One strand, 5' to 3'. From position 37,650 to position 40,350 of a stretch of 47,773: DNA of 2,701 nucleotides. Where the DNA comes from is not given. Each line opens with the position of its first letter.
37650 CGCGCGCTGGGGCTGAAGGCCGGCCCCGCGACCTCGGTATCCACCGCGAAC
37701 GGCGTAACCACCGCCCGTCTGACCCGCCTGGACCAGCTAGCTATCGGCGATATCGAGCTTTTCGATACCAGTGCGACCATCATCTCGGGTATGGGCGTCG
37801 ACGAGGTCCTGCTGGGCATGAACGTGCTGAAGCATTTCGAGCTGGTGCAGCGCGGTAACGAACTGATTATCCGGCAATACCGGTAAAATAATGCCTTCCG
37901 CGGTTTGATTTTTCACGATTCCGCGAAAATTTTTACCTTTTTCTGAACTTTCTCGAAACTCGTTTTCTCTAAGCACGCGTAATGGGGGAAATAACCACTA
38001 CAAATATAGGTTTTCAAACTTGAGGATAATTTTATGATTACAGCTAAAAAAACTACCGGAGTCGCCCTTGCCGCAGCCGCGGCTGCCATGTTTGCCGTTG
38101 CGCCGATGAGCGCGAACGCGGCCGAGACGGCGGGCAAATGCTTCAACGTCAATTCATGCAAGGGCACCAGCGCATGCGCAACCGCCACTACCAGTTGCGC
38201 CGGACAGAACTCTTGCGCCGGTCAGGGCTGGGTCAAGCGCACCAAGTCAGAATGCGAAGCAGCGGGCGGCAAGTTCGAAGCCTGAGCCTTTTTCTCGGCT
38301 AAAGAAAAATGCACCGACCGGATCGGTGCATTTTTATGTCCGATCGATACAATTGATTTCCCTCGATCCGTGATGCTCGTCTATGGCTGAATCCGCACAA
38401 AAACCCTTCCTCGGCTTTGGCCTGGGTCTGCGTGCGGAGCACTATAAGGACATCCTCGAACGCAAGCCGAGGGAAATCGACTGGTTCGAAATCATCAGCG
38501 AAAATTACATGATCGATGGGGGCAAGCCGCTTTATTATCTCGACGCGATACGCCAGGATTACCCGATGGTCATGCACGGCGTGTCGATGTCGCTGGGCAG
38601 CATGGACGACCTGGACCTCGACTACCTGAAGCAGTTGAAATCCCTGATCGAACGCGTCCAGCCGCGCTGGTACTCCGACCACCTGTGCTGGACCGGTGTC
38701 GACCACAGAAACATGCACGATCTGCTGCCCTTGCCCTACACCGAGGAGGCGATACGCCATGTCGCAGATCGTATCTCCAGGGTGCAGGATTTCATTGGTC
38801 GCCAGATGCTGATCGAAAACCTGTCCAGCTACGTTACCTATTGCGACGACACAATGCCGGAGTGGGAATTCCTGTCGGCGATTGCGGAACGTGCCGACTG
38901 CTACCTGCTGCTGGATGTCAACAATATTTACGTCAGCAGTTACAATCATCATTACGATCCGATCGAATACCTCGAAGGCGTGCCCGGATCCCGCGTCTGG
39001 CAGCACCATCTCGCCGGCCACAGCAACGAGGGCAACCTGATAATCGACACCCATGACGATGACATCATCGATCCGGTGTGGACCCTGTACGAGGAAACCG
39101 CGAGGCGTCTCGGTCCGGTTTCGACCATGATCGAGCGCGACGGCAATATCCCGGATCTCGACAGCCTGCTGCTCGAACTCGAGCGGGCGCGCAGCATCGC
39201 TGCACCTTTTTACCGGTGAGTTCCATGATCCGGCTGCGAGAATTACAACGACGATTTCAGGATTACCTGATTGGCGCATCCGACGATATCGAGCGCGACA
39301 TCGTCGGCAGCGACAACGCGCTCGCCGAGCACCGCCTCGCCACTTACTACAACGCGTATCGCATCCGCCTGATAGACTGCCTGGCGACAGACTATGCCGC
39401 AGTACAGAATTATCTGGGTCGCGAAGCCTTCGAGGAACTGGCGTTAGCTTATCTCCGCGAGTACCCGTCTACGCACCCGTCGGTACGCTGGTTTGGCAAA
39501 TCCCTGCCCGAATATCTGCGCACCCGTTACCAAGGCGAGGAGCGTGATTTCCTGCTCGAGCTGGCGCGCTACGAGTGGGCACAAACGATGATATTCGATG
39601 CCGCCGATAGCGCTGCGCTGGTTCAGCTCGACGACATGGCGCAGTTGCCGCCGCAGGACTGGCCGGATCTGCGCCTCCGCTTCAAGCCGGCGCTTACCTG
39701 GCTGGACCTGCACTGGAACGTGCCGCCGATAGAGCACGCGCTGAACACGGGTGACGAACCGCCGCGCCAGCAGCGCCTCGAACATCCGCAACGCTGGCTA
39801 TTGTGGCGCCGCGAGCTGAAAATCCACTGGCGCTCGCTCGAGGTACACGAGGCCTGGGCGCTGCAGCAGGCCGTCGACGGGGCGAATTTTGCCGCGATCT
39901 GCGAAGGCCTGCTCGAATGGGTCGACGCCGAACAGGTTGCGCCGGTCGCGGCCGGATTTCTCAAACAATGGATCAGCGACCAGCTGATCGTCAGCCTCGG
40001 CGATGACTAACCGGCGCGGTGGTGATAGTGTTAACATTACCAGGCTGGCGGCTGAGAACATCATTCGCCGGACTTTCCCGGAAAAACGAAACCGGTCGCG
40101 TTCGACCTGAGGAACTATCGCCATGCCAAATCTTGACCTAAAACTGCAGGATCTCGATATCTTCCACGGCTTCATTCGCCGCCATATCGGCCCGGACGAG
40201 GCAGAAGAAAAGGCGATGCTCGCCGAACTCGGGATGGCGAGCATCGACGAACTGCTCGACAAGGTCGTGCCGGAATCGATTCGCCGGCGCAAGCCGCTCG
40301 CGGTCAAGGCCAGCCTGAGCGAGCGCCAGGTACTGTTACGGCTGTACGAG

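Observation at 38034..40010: Minimal bufferin-type MNIO RiPP cluster (exported Cys-rich peptide + DUF692 oxidase + DUF2063 partner)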

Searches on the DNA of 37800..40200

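Call 70: search_rna_families(source=window, start=37800, end=40200, threshold=evalue, max_evalue=1)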
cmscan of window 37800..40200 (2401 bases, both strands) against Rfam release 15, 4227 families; matches with E-value up to 1: 1.
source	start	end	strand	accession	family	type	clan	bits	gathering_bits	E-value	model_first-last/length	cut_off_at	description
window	38298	38335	-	RF00489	ctRNA_p42d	Gene; antisense;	-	20.5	50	0.34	1-46/46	no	ctRNA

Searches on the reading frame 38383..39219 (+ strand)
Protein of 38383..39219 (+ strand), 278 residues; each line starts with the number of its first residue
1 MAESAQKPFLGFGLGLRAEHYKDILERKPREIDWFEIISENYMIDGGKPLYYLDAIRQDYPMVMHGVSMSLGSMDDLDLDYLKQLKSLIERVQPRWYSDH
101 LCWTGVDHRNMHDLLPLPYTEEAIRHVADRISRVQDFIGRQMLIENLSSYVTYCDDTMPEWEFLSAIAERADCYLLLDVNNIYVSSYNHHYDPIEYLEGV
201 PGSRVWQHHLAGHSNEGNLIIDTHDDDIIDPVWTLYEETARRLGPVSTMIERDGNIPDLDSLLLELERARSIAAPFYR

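Call 3: search_protein_families(library=pfam, proteins=[window:38383-39219:+], max_evalue=0.01)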
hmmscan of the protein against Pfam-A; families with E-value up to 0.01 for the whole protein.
window:38383-39219:+ (278 aa): 1 family
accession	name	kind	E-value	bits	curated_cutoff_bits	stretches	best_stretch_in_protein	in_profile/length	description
PF05114.20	MbnB_TglH_ChrH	-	1.4e-112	375.7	25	1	12-273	2-262/263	RiPP precursor modification enzyme MbnB/TglH/ChrH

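Call 4: search_protein_families(library=ncbifam, proteins=[window:38383-39219:+], max_evalue=0.01)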
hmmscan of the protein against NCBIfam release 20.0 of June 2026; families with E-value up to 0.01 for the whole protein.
window:38383-39219:+ (278 aa): 5 families
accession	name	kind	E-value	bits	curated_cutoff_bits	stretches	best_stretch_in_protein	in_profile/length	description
NF050167.1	MNIO_BufB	equivalog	2.7e-114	380.9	310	1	12-270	1-262/262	MNIO family bufferin maturase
NF003818.2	PRK05409.1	equivalog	1.1e-87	294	360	1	12-272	2-263/264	HvfB family MNIO-type RiPP peptide maturase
NF050151.1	RiPP_MNIO_ApyH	equivalog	4.1e-25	88.5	400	1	4-272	7-279/283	multinuclear non-heme iron-dependent oxidative enzyme ApyH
TIGR04159.2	methbact_MbnB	equivalog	3.1e-18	66.2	325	1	29-272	20-258/261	methanobactin biosynthesis protein MbnB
NF050165.1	MNIO_ChrH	equivalog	2.4e-16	59.8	600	1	56-246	53-250/363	MNIO family chryseobactin maturase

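Call 11: find_related_loci(query=window:38383-39219:+, collection=genome_contigs, flank=6000)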
Query window:38383-39219:+ (278 aa) in genome_contigs; peptide patterns used: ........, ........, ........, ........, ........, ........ (x = any residue, [..] = any of these).
243 stretches matched a pattern; 225 encode a relative of the query (tblastn E <= 1e-3); the best 80 are kept; 80 distinct loci.
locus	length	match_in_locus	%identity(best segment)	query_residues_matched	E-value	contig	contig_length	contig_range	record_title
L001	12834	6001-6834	85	1-278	6e-169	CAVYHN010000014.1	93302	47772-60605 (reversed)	MAG: uncultured Gammaproteobacteria bacterium isolate MFD03551.bin.2.49 genome assembly, contig: contig_21592, whole gen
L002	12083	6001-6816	86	7-278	1e-167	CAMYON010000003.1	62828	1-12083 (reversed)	MAG: uncultured Gammaproteobacteria bacterium isolate FCS_Gamma_011 genome assembly, contig: scaffold_51, whole genome s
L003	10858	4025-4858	83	1-278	1e-167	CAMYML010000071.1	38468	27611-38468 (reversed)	MAG: uncultured Gammaproteobacteria bacterium isolate FO_M_Gamma_012 genome assembly, contig: scaffold_3231, whole genom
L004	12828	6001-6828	84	3-278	6e-166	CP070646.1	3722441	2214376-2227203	MAG: Gammaproteobacteria bacterium isolate bin89 chromosome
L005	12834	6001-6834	84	1-278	9e-166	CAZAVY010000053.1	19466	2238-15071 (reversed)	MAG TPA_asm: uncultured Gammaproteobacteria bacterium isolate binchicken_co24_146 genome assembly, contig: NODE_867_leng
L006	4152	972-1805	84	1-278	8e-171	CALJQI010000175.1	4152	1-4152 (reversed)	MAG: uncultured Gammaproteobacteria bacterium isolate N3_Bin_MAXBIN__027_1 genome assembly, contig: c_000001320988, whol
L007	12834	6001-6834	83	1-278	8e-166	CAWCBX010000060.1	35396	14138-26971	MAG: uncultured Gammaproteobacteria bacterium isolate MFD03551.bin.3.55 genome assembly, contig: contig_24192, whole gen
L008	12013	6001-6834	83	1-278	8e-166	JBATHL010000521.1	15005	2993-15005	MAG: Gammaproteobacteria bacterium isolate MFD10361_ilm_asm_bin2 k127_79589, whole genome shotgun sequence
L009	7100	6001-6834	83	1-278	2e-165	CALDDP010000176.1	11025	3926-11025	MAG: uncultured Gammaproteobacteria bacterium isolate N1_Bin_MAXBIN__089_1 genome assembly, contig: c_000000898466, whol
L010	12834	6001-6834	84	1-278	2e-165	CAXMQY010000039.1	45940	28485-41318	MAG: uncultured Haliangium sp. isolate 07C-BC-St05_bin.3.orig genome assembly, contig: k141_3503836, whole genome shotgu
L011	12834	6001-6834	82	1-278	8e-165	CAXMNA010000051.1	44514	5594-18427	MAG: uncultured Gammaproteobacteria bacterium isolate 07C-BC-St02_bin.9.orig genome assembly, contig: k141_2286293, whol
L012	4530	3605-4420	85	7-278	6e-168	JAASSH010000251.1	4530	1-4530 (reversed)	MAG: Gammaproteobacteria bacterium isolate HS_metabat.13 HS_C2079, whole genome shotgun sequence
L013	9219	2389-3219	83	1-277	1e-163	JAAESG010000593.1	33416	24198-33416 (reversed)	MAG: Gammaproteobacteria bacterium isolate Ust_6 UstG_CONTIG4370079, whole genome shotgun sequence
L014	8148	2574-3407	82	1-278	9e-164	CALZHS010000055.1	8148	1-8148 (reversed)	MAG: uncultured Gammaproteobacteria bacterium isolate FO_M_Gamma_013 genome assembly, contig: scaffold_7572, whole genom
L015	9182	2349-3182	81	1-278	3e-163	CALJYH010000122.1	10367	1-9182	MAG: uncultured Gammaproteobacteria bacterium isolate N3_Bin_MAXBIN__052_1 genome assembly, contig: c_000002517425, whol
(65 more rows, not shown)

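Call 19: search_solved_structures(query=window:38383-39219:+, show_alignments=2)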
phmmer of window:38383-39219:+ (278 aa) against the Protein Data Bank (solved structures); distinct sequences matched with E-value up to 0.001: 8.
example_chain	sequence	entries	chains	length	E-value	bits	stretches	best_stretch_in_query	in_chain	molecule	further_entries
3bww_A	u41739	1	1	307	1.3e-49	172.3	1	11-216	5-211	Protein of unknown function DUF692/COG3220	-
8hci_D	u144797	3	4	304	1.3e-19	73.7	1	81-260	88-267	DUF692 family protein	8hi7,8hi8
7dz9_B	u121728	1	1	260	5.7e-12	48.7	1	30-270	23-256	cpMbnB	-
7dz9_A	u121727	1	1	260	5.7e-12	48.7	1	30-270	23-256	MbnB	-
7tcr_A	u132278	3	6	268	2.2e-09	40.2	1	28-272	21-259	Methanobactin biosynthesis cassette protein MbnB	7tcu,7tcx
7tcw_A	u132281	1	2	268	3.8e-08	36.1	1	28-272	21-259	Methanobactin biosynthesis cassette protein MbnB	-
7fc0_E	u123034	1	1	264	2.8e-07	33.3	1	31-272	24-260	Methanobactin biosynthesis cassette protein MbnB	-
7fc0_B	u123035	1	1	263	2.8e-07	33.3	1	31-271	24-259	Methanobactin biosynthesis cassette protein MbnB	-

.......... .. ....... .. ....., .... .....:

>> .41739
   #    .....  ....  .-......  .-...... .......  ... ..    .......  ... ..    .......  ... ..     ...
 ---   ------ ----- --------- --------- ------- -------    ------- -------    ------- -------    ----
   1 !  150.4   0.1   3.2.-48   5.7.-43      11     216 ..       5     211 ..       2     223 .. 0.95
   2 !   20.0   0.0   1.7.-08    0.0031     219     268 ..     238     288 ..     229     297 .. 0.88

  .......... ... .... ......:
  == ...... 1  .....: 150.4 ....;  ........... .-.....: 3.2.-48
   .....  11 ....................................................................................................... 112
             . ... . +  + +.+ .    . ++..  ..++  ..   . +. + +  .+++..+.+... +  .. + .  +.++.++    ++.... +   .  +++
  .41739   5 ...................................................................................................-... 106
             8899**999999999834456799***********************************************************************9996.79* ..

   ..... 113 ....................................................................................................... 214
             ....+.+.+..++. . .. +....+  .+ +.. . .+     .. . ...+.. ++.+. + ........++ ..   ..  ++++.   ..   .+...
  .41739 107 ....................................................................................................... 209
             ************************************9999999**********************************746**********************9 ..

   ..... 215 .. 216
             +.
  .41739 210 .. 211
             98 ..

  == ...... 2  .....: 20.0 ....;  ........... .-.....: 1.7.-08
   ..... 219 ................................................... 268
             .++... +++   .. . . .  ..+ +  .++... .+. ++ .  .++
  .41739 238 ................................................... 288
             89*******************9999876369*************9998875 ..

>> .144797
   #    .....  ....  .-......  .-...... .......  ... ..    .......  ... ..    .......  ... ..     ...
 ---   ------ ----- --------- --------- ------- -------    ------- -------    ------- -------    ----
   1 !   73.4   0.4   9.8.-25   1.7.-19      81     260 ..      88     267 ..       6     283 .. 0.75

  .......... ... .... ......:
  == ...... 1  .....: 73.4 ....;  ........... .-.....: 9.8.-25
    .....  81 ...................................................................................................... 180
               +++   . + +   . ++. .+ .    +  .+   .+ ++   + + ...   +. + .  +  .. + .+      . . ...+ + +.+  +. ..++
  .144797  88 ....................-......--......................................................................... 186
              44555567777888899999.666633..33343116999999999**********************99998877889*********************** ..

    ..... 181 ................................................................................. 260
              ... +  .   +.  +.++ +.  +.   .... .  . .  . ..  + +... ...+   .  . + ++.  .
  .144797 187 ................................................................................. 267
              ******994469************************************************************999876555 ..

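Call 37: search_solved_structures(query=window:38383-39219:+, show_alignments=5, max_evalue=1e-8)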
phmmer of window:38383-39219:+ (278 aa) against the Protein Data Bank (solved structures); distinct sequences matched with E-value up to 1e-8: 5.
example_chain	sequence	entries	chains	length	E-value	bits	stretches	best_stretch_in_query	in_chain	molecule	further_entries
3bww_A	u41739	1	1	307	1.3e-49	172.3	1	11-216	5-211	Protein of unknown function DUF692/COG3220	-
8hci_D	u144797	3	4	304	1.3e-19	73.7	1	81-260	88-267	DUF692 family protein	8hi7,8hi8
7dz9_B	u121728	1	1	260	5.7e-12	48.7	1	30-270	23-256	cpMbnB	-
7dz9_A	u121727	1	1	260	5.7e-12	48.7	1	30-270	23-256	MbnB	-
7tcr_A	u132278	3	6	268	2.2e-09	40.2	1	28-272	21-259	Methanobactin biosynthesis cassette protein MbnB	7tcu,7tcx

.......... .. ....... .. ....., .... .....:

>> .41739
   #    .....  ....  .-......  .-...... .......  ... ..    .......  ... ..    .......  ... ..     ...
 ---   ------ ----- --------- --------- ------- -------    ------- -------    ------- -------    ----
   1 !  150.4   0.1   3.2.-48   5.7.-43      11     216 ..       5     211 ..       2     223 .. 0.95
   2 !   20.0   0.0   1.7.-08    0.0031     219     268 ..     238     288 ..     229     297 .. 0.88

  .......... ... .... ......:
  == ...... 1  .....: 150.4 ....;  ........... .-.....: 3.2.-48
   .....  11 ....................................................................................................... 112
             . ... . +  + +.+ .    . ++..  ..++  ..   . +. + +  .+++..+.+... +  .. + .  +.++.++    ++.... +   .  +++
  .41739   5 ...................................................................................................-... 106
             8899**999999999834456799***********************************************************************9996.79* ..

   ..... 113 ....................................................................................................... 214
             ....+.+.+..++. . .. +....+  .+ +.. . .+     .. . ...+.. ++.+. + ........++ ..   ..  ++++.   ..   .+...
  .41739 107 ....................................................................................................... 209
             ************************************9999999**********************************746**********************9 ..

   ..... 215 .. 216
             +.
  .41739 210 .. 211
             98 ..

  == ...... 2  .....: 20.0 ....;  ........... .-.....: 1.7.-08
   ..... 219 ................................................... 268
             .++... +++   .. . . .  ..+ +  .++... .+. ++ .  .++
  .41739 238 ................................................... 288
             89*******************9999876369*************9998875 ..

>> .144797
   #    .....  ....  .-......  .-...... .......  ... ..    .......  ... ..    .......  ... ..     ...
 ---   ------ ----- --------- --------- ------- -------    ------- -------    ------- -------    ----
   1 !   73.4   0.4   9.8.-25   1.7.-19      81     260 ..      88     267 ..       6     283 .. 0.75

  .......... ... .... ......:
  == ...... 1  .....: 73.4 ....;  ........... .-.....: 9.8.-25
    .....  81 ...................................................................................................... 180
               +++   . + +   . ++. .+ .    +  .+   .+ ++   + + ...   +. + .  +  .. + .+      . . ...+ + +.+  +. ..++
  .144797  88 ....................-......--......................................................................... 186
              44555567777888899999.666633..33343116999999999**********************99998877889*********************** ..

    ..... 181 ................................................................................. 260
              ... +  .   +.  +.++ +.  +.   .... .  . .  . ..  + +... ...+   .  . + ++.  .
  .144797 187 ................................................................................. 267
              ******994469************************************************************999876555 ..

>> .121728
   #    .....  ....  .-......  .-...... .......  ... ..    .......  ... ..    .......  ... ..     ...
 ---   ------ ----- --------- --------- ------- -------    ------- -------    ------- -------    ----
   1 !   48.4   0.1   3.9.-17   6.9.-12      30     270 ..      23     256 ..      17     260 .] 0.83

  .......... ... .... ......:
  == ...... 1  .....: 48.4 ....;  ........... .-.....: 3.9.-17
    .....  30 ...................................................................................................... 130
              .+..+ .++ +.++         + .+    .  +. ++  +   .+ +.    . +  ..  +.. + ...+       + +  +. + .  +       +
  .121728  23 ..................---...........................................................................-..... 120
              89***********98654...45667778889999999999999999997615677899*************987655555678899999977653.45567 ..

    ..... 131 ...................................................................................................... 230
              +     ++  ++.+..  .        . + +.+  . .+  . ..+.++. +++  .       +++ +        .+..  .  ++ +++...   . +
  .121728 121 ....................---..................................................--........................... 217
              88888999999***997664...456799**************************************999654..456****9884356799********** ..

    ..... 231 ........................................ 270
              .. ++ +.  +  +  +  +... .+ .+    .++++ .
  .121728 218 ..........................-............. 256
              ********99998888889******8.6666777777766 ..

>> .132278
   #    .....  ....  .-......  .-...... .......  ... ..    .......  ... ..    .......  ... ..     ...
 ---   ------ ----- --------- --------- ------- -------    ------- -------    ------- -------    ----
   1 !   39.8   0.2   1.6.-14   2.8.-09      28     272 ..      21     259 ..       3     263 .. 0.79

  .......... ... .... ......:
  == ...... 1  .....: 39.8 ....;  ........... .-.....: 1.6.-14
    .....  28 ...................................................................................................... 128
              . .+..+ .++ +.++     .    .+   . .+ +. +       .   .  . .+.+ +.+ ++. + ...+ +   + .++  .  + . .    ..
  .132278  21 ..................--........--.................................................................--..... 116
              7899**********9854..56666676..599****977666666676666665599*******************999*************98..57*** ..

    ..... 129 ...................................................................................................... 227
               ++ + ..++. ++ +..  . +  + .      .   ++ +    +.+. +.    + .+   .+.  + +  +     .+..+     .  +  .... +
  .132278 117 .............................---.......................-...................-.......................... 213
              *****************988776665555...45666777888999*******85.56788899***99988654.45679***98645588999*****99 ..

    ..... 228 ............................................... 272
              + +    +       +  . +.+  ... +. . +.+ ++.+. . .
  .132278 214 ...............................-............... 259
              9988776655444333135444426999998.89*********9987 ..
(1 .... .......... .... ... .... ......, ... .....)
